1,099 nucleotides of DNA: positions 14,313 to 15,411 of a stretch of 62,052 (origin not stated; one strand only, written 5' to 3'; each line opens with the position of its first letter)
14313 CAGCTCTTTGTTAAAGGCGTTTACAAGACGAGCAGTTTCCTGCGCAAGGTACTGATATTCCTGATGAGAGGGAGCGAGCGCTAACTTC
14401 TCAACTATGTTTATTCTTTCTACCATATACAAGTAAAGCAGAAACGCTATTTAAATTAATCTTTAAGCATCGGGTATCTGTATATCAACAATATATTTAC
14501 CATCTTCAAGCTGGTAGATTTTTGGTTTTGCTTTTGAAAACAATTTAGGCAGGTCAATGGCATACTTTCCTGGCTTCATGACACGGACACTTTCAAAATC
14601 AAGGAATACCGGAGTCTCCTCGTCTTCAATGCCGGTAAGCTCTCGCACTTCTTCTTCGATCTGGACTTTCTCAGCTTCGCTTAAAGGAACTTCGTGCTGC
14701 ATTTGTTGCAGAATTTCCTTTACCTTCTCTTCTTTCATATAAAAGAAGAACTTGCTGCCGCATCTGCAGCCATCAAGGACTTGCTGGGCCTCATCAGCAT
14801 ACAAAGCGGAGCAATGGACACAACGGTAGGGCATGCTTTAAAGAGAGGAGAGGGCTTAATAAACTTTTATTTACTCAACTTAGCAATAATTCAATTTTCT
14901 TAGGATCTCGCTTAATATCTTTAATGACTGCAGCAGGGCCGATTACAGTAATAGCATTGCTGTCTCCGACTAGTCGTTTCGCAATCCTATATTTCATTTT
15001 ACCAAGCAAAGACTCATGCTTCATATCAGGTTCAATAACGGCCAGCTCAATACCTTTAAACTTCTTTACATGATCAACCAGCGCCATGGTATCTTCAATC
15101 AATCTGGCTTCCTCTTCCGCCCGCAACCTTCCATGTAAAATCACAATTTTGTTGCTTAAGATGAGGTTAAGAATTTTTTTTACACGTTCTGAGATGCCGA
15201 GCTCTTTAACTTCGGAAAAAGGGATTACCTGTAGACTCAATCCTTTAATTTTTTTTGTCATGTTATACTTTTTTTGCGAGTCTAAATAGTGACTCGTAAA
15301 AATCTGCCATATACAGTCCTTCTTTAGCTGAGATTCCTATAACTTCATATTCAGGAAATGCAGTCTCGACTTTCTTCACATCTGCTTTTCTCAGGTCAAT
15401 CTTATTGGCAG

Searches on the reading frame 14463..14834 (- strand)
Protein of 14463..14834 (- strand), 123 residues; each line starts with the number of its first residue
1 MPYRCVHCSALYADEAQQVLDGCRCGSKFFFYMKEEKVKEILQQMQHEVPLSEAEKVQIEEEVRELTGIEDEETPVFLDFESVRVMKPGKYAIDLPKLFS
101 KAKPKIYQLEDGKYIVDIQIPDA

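Call 68: search_protein_families(library=pfam, proteins=[window:14463-14834:-], max_evalue=0.01)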
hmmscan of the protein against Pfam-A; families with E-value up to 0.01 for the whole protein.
window:14463-14834:- (123 aa): 1 family
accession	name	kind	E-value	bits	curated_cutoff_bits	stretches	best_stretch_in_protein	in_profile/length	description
PF09845.14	OapC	-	1.3e-18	68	23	1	2-119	1-128/133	Origin-associated protein OapC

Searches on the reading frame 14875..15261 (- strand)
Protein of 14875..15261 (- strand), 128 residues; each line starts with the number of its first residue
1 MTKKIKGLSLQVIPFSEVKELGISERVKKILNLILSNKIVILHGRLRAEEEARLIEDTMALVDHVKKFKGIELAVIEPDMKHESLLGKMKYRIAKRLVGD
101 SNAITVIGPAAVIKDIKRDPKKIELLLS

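Call 68: search_protein_families(library=pfam, proteins=[window:14875-15261:-], max_evalue=0.01)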
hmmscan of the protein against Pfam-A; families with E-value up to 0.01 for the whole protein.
window:14875-15261:- (128 aa): 1 family
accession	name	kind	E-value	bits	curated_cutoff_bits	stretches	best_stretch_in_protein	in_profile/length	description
PF09846.14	OapB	-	7.6e-17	61.6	27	1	23-126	6-102/104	Origin-associated protein OapB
